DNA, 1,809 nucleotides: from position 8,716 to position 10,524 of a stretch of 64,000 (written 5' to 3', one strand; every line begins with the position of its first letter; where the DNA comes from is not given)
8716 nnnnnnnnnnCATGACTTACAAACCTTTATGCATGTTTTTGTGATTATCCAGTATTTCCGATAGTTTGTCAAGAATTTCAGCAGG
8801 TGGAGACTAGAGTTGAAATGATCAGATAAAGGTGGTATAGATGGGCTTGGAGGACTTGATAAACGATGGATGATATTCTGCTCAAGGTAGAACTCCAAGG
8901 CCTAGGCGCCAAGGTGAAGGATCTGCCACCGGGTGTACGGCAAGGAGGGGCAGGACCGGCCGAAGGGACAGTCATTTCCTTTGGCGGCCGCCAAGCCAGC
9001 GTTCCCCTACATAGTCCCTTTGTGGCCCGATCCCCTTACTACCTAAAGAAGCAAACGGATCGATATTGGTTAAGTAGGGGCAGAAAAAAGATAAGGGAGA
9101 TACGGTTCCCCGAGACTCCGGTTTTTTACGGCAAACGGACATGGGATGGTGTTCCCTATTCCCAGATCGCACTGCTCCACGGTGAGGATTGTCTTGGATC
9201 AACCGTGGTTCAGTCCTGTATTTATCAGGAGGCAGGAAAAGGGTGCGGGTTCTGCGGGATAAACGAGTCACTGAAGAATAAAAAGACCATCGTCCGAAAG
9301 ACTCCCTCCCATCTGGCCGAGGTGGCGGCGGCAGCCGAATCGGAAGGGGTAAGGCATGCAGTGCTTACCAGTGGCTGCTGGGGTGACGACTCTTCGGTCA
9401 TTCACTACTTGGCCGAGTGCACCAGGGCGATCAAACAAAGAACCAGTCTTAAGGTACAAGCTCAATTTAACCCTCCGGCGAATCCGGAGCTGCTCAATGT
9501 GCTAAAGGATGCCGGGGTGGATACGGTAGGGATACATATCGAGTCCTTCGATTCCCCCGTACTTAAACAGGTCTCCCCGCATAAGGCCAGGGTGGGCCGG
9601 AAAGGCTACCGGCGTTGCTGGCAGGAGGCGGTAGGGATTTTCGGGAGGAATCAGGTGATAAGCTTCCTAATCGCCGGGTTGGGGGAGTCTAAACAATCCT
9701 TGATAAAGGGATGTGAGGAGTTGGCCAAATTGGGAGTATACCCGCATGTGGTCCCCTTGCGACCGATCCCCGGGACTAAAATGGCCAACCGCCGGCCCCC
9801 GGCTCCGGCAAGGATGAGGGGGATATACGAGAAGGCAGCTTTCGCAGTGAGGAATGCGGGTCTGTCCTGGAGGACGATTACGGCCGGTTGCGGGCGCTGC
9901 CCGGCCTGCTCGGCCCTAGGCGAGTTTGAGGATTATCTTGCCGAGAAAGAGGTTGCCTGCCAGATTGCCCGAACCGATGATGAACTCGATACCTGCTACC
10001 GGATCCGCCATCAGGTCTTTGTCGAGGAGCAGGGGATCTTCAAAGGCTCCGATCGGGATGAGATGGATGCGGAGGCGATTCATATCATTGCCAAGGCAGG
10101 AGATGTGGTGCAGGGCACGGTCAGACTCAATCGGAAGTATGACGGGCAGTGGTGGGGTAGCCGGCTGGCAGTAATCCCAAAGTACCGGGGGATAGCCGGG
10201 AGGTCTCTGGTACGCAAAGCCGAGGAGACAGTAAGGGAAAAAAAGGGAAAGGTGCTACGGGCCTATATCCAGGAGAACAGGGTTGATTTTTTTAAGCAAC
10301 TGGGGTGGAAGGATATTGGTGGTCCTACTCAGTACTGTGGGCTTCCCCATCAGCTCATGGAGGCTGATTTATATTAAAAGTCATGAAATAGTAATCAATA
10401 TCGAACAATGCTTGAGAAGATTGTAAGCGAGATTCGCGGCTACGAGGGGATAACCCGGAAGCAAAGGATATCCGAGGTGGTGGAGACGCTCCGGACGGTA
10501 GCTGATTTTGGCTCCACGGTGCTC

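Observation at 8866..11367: Minimal rSAM-GNAT fusion + PurM-like pair: a nitrilase-less core of the Nit1C / sll0785-0787 / MSMEG_0567-0568 cluster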

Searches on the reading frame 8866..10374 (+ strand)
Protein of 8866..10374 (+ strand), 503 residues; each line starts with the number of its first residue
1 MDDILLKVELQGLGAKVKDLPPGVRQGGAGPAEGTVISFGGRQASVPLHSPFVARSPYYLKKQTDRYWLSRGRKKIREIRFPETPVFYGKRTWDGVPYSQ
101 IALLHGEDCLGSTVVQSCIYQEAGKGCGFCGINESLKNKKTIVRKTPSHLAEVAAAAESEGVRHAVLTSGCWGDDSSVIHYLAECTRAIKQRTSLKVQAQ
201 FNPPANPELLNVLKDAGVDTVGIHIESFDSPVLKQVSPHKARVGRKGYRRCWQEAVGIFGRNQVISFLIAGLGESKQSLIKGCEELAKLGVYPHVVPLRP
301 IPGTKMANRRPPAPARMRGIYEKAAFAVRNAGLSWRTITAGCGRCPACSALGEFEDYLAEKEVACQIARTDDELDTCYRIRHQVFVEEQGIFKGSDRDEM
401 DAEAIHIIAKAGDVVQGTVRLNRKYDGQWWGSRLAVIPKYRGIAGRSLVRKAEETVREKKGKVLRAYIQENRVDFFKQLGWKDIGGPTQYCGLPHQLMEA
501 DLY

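Call 3: search_protein_families(library=ncbifam, proteins=[window:8866-10374:+], max_evalue=0.01)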
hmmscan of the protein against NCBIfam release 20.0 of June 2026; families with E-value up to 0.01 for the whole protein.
window:8866-10374:+ (503 aa): 10 families
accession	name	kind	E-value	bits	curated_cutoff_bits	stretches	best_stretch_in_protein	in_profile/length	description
TIGR04043.1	rSAM_MSMEG_0568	hypoth_equivalog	1.2e-103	346.8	303.7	1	9-355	2-354/354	MSMEG_0568 family radical SAM protein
NF045502.1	variant_rSAM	domain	3.6e-56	190.7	125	1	54-326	71-353/357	radical SAM protein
TIGR04045.1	MSMEG_0567_GNAT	equivalog_domain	1.1e-31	109.4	68.45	1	364-502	3-147/153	MSMEG_0567/Sll0786 family nitrogen starvation N-acetyltransferase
NF053743.1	LipS2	equivalog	2.3e-11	43.7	270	1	174-320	84-224/292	LipS2 family lipoyl synthase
TIGR03957.1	rSAM_HmdB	equivalog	1e-07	31.5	320.9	1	126-313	53-234/317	5,10-methenyltetrahydromethanopterin hydrogenase cofactor biosynthesis protein HmdB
TIGR00433.2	bioB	equivalog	2.1e-06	27.2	225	1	125-316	53-239/307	biotin synthase BioB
TIGR03694.1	exosort_acyl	subfamily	0.0005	19.6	111.95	1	367-421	12-74/241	PEP-CTERM/exosortase system-associated acyltransferase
TIGR03910.1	pyrrolys_PylB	equivalog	0.00051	19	348.2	1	126-290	69-229/347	methylornithine synthase PylB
NF006308.0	PRK08508.1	equivalog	0.0015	17.8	377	1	126-297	20-184/279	biotin synthase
TIGR03699.1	menaquin_MqnC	equivalog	0.0089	14.9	428.1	0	126-243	54-180/342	cyclic dehypoxanthinyl futalosine synthase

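Call 4: search_protein_families(library=pfam, proteins=[window:8866-10374:+], max_evalue=0.01)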
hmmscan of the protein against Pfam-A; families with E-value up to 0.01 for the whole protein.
window:8866-10374:+ (503 aa): 4 families
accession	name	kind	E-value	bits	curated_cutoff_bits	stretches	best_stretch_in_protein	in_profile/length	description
PF04055.27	Radical_SAM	-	1.1e-11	45.7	29.5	1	126-279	10-159/166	Radical SAM superfamily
PF00583.31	Acetyltransf_1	-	1e-06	29.5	20.7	1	396-481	23-116/116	Acetyltransferase (GNAT) family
PF13673.13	Acetyltransf_10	-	4.5e-06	27.1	23.6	1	400-501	26-127/128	Acetyltransferase (GNAT) domain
PF13508.13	Acetyltransf_7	-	2e-05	25.3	27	1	405-482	4-83/84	Acetyltransferase (GNAT) domain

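Call 7: find_homologous_proteins(query=window:8866-10374:+, max_evalue=1e-10)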
Query window:8866-10374:+ (503 aa): 986 proteins with E <= 1e-10 among 8000 candidates; the best 120 are listed.
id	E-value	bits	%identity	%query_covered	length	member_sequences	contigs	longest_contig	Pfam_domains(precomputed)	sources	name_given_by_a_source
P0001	0.0e+0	1169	100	100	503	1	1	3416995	PF13673.14,PF04055.28,PF13508.14,PF00583.32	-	-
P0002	2.3e-285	965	83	100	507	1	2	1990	PF04055.28,PF00583.32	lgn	-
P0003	2.2e-272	922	78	100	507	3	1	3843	PF13673.14,PF04055.28,PF13508.14,PF00583.32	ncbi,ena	-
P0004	7.6e-255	865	73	100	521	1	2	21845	PF04055.28,PF00583.32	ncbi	-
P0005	3.5e-245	833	78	91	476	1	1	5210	PF04055.28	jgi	jgi:radical SAM protein (TIGR04043 family)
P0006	1.1e-230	785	76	88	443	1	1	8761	PF04055.28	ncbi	-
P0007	1.5e-153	530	51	99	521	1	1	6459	PF04055.28,PF13508.14,PF00583.32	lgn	-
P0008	8.4e-147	508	49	99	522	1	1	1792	PF13673.14,PF04055.28,PF13508.14,PF00583.32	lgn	-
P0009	1.5e-144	501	49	99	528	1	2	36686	PF04055.28,PF00583.32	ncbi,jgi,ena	-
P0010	4.3e-142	493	48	98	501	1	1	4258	PF04055.28,PF00583.32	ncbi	-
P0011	1.7e-141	491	48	100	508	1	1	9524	PF13673.14,PF13444.13,PF04055.28,PF13508.14,PF21926.3,PF00583.32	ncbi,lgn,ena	-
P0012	3.1e-141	490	50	99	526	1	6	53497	PF04055.28,PF00583.32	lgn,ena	-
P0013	3.6e-141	490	48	100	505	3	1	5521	PF13673.14,PF04055.28,PF13508.14,PF00583.32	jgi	-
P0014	9.6e-141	488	49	99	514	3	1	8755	PF13673.14,PF13444.13,PF04055.28,PF13508.14,PF00583.32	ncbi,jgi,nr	ncbi:MAG: MSMEG_0568 family radical SAM protein [Desulfobacterota bacterium]|jgi:radical SAM protein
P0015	1.1e-139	485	49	99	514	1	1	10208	PF13673.14,PF04055.28,PF13508.14,PF21926.3,PF00583.32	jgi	jgi:radical SAM protein (TIGR04043 family)/putative N-acetyltransferase (TIGR04045 family)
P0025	2.1e-136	474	47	99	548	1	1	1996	PF13673.14,PF04055.28,PF13508.14,PF00583.32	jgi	jgi:radical SAM protein (TIGR04043 family)/putative N-acetyltransferase (TIGR04045 family)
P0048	1.4e-133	465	47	100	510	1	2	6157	PF13673.14,PF13444.13,PF04055.28,PF13508.14,PF21926.3,PF00583.32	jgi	jgi:radical SAM protein (TIGR04043 family)/putative N-acetyltransferase (TIGR04045 family)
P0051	2.5e-133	464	47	99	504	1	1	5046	PF13673.14,PF04055.28,PF13508.14,PF21926.3,PF00583.32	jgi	jgi:radical SAM protein (TIGR04043 family)/putative N-acetyltransferase (TIGR04045 family)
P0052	2.6e-133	464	46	98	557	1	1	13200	PF04055.28,PF13508.14,PF00583.32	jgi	jgi:radical SAM protein (TIGR04043 family)/putative N-acetyltransferase (TIGR04045 family)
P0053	2.6e-133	464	45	98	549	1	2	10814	PF04055.28,PF00583.32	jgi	jgi:radical SAM protein (TIGR04043 family)/putative N-acetyltransferase (TIGR04045 family)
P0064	1.4e-132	461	48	99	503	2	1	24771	PF13673.14,PF04055.28,PF13508.14,PF00583.32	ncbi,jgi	jgi:radical SAM protein (TIGR04043 family)/putative N-acetyltransferase (TIGR04045 family)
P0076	9.3e-132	458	47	99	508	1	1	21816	PF13673.14,PF04055.28,PF13508.14,PF21926.3,PF00583.32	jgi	jgi:radical SAM protein (TIGR04043 family)/putative N-acetyltransferase (TIGR04045 family)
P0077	1.0e-131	458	46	98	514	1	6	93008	PF13673.14,PF04055.28,PF13508.14,PF00583.32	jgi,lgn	jgi:radical SAM protein (TIGR04043 family)/putative N-acetyltransferase (TIGR04045 family)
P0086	3.1e-131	457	47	99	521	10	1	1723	PF13673.14,PF04055.28,PF13508.14,PF00583.32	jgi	jgi:radical SAM protein (TIGR04043 family)/putative N-acetyltransferase (TIGR04045 family)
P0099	1.3e-130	455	47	98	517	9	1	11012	PF13673.14,PF13444.13,PF04055.28,PF13508.14,PF21926.3,PF00583.32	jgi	jgi:radical SAM protein (TIGR04043 family)/putative N-acetyltransferase (TIGR04045 family)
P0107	1.8e-130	454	44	98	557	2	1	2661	PF04055.28,PF13508.14,PF00583.32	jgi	jgi:radical SAM protein (TIGR04043 family)/putative N-acetyltransferase (TIGR04045 family)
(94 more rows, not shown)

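Call 8: find_related_loci(query=window:8866-10374:+, collection=genome_contigs, flank=10000)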
Query window:8866-10374:+ (503 aa) in genome_contigs; peptide patterns used: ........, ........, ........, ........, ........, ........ (x = any residue, [..] = any of these).
38 stretches matched a pattern; 1 encode a relative of the query (tblastn E <= 1e-3); 1 distinct loci.
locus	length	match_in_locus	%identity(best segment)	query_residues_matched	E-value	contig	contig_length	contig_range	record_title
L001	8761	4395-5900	75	1-502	0e+0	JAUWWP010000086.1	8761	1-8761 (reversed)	MAG: Deltaproteobacteria bacterium isolate CSMAG_2661 CSMAG_2661_k127_5101021_length_8761_cov_19.9384, whole genome shot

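Call 11: find_related_loci(query=A1, collection=genome_contigs, flank=10000)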
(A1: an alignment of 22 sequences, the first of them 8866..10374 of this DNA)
Query A1 (503 aa) in genome_contigs; peptide patterns used: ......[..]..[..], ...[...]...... (x = any residue, [..] = any of these).
599 stretches matched a pattern (row limit reached: there are more); 468 encode a relative of the query (tblastn E <= 1e-3); the best 80 are kept; 80 distinct loci.
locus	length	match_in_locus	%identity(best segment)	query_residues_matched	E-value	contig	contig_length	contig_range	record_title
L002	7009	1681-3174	47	6-502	2e-140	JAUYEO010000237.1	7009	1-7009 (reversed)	MAG: Desulfobacterales bacterium isolate C21_concoct.bin.118_sub C21_k141_89015, whole genome shotgun sequence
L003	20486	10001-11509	46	1-502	1e-138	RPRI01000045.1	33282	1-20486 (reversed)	MAG: Desulfobacteraceae bacterium isolate metabat2.783 metabat2.783_Contig_985301, whole genome shotgun sequence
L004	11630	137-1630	46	6-502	2e-138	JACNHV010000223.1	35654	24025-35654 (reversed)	MAG: Candidatus Desulfobacula maris NIOZ-UU_NODE_1249_length_35654_cov_12.4874, whole genome shotgun sequence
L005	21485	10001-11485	48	9-502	7e-138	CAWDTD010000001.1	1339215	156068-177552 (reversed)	MAG: uncultured delta proteobacterium isolate MFD03726.bin.2.121 genome assembly, contig: contig_10610, whole genome sho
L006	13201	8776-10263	48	8-502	5e-137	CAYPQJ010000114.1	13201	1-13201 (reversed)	MAG TPA_asm: uncultured Desulfobacteraceae bacterium isolate binchicken_co51_216 genome assembly, contig: NODE_1561_leng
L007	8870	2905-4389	47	8-502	4e-134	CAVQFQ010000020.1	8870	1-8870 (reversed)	MAG: uncultured delta proteobacterium isolate MFD05942.bin.2.34 genome assembly, contig: contig_69021, whole genome shot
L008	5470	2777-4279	47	6-502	8e-134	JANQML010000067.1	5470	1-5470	MAG: Desulfobacula sp. isolate PL25b_bin.1 k99_2460528, whole genome shotgun sequence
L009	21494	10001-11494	47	6-502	4e-132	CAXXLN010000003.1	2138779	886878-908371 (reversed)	MAG: Desulfatiglandales bacterium isolate 53c9cee3-5eb1-4031-9065-1ba860722897 genome assembly, contig: contig_3, whole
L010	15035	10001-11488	47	8-502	2e-131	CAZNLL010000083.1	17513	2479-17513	MAG TPA_asm: uncultured Desulfobacteraceae bacterium isolate binchicken_co334_233 genome assembly, contig: NODE_5577_len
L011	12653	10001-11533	45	1-502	6e-131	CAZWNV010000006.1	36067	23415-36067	MAG TPA_asm: uncultured Desulfobacteraceae bacterium isolate binchicken_co13_398 genome assembly, contig: NODE_1290_leng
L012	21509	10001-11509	45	1-502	5e-129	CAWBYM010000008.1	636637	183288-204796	MAG: uncultured delta proteobacterium isolate MFD09779.bin.1.24 genome assembly, contig: contig_26919, whole genome shot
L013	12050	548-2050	46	1-502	2e-129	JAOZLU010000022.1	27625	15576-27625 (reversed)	MAG: Desulfobacterales bacterium isolate GMC2_bin_2_sub GMC2_195_length_27625_cov_44.505441, whole genome shotgun sequen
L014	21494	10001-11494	44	6-502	4e-129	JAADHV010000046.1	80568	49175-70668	MAG: Deltaproteobacteria bacterium isolate M_MetaBat.211 contig-127_579, whole genome shotgun sequence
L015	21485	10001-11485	45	9-502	5e-129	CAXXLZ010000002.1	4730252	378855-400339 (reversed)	MAG: Thermodesulfobacteriota bacterium isolate 2fdc769d-9a05-4c3a-9363-a2f454578bb3 genome assembly, contig: contig_2, w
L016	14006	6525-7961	47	25-502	1e-128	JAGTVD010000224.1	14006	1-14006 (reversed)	MAG: Desulfatitalea sp. isolate SH-MAG143 SH-MAG143_contig_000224, whole genome shotgun sequence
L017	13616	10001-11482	45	9-502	2e-128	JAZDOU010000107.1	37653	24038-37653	MAG: Pseudomonadota bacterium isolate MEGAHIT-group-0.794 k141_20352544, whole genome shotgun sequence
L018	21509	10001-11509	45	1-502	6e-127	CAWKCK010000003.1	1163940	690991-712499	MAG: uncultured delta proteobacterium isolate MFD03804.bin.1.209 genome assembly, contig: contig_1549, whole genome shot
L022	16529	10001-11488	46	9-502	7e-124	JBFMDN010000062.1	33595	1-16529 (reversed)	MAG: Thermodesulfobacteriota bacterium isolate MAG220 MAG220_62, whole genome shotgun sequence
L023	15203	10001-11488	45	9-502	5e-124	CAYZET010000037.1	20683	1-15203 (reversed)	MAG TPA_asm: uncultured Syntrophaceae bacterium isolate binchicken_co107_432 genome assembly, contig: NODE_6396_length_2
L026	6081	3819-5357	44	1-502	1e-121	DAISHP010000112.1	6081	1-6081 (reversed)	MAG TPA_asm: Bacillota bacterium isolate CTOTU1360 NODE_1031_length_6081_cov_3.805178, whole genome shotgun sequence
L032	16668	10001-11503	44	8-502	4e-132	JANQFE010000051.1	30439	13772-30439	MAG: Thermodesulfobacteriota bacterium isolate PL23a_bin.71 k99_6222408, whole genome shotgun sequence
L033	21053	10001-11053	51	2-355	2e-106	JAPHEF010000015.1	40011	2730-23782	MAG: Candidatus Alkanophaga liquidiphilum isolate MCA70_species_2 c_000000000015, whole genome shotgun sequence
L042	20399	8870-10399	40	8-502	3e-99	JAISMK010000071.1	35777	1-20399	MAG: Desulfovibrio sp. isolate Im510_bin30 k119_2159939, whole genome shotgun sequence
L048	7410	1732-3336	39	1-502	1e-95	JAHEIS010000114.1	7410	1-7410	MAG: Actinomycetes bacterium isolate Ww508 NODE_36300_length_7410_cov_3.741528, whole genome shotgun sequence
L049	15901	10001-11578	37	6-502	6e-95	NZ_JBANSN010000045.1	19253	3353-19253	Vreelandella arctica strain R06ZXJ2 NODE_45_length_19253_cov_50.093613, whole genome shotgun sequence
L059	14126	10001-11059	48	1-355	9e-92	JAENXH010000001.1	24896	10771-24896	MAG: Methanosarcinales archaeon isolate 14_8_m_bin28 NODE_1_length_24896_cov_7.718925, whole genome shotgun sequence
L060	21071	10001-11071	49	1-355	2e-91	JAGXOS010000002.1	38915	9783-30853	Methanomicrobia archaeon LH_S14 NODE_2_length_38915_cov_31.835821, whole genome shotgun sequence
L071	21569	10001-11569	38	2-502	2e-88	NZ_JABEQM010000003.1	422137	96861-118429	Gluconacetobacter tumulisoli strain LMG 27802 contig00003, whole genome shotgun sequence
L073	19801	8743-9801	47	1-355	3e-88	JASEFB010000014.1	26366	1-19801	MAG: archaeon isolate Yes46-13 NODE_15_length_26366_cov_65.755692, whole genome shotgun sequence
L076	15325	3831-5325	44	6-500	7e-101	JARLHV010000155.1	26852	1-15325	MAG: Desulfosporosinus sp. isolate MAG_BO295 MetaBAT2_Bin_295_Oxic_k141_1977225, whole genome shotgun sequence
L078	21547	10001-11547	42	1-503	5e-107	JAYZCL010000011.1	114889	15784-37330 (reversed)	MAG: Candidatus Neomarinimicrobiota bacterium isolate XB_MAG1229 DB_MAG1229_0011, whole genome shotgun sequence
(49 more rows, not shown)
